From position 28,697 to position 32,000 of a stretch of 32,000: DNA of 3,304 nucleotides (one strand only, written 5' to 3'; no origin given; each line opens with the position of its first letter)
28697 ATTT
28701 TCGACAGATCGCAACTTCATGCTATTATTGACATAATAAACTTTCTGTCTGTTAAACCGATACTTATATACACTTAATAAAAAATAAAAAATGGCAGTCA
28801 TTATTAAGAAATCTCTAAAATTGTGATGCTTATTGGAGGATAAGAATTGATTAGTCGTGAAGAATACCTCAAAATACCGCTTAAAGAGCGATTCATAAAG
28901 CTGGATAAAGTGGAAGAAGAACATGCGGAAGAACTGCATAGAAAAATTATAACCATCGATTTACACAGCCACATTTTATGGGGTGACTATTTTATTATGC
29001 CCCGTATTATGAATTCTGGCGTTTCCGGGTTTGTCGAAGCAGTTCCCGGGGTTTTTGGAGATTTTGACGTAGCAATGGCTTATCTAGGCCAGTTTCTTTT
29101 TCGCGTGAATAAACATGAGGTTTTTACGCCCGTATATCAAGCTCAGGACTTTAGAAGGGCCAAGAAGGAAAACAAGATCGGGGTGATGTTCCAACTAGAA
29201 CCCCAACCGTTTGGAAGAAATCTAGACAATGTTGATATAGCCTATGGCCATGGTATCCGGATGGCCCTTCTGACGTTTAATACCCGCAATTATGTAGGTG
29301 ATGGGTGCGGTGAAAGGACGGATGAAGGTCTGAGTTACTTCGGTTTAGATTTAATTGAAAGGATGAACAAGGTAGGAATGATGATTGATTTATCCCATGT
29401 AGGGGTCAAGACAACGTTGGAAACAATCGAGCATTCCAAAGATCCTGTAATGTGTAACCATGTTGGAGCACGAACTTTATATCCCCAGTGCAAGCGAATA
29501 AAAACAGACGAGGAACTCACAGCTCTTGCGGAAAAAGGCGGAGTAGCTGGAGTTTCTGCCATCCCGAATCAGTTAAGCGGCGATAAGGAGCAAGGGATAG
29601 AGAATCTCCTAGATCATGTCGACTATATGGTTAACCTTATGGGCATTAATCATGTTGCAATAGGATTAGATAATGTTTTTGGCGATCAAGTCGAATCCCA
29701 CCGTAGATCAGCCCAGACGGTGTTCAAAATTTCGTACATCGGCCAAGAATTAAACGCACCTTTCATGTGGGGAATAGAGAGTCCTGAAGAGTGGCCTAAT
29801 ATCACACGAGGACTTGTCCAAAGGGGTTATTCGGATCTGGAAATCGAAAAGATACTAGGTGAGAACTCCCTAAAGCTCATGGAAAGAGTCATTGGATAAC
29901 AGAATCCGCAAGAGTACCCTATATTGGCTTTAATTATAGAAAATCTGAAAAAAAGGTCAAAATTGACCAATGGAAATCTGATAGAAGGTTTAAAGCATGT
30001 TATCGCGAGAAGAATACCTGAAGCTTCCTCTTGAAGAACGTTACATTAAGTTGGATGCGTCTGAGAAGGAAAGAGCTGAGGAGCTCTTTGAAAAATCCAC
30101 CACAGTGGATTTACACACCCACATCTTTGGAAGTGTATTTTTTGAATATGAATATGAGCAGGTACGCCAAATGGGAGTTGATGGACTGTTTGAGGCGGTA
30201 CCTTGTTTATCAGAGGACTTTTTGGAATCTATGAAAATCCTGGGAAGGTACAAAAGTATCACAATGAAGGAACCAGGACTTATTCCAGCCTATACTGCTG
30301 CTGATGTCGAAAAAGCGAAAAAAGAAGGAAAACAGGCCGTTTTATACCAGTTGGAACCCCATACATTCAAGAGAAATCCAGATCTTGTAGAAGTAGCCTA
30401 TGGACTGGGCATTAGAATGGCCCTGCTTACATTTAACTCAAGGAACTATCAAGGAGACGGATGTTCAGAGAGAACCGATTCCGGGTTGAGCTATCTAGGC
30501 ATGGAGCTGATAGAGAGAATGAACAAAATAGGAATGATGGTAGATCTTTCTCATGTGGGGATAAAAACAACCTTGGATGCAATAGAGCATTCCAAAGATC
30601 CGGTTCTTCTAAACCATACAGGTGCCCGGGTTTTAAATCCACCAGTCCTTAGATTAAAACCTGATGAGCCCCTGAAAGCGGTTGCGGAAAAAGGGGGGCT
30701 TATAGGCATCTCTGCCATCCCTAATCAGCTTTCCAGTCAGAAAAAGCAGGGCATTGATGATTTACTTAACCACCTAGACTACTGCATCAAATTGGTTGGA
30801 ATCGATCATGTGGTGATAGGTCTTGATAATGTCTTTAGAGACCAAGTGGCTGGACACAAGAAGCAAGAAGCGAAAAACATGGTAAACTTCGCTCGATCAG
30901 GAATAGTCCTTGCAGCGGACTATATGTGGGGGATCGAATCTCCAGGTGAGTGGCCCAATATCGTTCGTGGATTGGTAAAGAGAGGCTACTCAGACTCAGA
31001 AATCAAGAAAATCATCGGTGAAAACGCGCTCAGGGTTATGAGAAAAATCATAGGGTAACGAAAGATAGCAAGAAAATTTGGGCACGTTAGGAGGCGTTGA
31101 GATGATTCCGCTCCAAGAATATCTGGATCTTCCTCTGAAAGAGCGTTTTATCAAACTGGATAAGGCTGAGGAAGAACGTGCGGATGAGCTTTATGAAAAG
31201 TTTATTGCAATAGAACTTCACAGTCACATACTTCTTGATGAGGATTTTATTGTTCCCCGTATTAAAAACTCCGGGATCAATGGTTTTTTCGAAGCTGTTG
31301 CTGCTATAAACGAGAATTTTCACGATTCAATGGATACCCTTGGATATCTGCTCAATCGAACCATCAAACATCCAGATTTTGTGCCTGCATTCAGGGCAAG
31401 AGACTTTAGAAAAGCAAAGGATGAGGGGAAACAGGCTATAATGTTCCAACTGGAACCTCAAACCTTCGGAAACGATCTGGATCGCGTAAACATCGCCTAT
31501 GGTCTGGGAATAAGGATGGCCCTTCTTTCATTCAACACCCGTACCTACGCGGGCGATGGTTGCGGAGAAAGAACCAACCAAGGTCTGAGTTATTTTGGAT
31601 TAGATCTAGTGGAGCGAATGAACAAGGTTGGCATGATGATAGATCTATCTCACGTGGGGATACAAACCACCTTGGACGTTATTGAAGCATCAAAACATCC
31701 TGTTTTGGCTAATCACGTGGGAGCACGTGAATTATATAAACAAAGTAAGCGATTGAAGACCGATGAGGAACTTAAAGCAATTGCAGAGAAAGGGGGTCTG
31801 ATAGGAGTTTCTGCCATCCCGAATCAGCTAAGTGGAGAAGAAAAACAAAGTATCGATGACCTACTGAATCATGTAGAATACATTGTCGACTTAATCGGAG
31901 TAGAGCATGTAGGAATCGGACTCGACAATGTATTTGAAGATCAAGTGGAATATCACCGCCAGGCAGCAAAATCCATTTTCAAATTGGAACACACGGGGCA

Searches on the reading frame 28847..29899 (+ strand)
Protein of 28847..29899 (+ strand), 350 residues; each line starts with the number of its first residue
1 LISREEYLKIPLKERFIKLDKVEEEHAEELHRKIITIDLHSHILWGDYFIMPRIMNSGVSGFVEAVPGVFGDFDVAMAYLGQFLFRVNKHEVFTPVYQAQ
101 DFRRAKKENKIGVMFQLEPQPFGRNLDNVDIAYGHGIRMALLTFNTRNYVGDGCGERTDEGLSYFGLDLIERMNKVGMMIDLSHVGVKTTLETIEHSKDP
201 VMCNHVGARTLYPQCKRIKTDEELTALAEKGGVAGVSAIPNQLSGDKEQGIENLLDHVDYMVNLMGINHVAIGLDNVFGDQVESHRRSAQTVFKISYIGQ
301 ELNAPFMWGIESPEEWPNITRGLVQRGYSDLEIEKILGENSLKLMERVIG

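Call 26: search_protein_families(library=pfam, proteins=[window:28847-29899:+], max_evalue=0.001)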
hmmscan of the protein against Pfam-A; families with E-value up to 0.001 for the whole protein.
window:28847-29899:+ (350 aa): 1 family
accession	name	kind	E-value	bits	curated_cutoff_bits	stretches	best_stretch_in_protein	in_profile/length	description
PF01244.27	Peptidase_M19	-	6.1e-66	223.2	26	1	73-346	66-318/319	Membrane dipeptidase (Peptidase family M19)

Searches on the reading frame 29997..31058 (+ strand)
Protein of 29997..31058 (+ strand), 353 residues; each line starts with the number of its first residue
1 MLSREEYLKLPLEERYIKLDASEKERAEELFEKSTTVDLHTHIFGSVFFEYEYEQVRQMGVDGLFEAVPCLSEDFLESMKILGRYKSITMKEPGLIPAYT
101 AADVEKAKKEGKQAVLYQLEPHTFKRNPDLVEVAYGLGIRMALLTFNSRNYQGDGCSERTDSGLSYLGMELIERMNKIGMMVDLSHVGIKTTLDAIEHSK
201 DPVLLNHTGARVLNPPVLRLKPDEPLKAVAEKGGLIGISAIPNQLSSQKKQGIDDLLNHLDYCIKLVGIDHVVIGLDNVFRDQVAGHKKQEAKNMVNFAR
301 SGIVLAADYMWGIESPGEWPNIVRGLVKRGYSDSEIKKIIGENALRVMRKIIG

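Call 26: search_protein_families(library=pfam, proteins=[window:29997-31058:+], max_evalue=0.001)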
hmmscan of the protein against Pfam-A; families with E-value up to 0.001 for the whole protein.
window:29997-31058:+ (353 aa): 1 family
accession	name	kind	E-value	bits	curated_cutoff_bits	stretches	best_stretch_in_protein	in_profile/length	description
PF01244.27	Peptidase_M19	-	8.3e-65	219.5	26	1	51-350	37-319/319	Membrane dipeptidase (Peptidase family M19)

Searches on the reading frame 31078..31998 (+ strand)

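Call 26: search_protein_families(library=pfam, proteins=[window:31078-31998:+], max_evalue=0.001)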
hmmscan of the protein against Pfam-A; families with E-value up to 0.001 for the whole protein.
window:31078-31998:+ (307 aa): 1 family
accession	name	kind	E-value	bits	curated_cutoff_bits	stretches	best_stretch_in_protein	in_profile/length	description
PF01244.27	Peptidase_M19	-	1e-58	199.4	26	1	57-284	37-272/319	Membrane dipeptidase (Peptidase family M19)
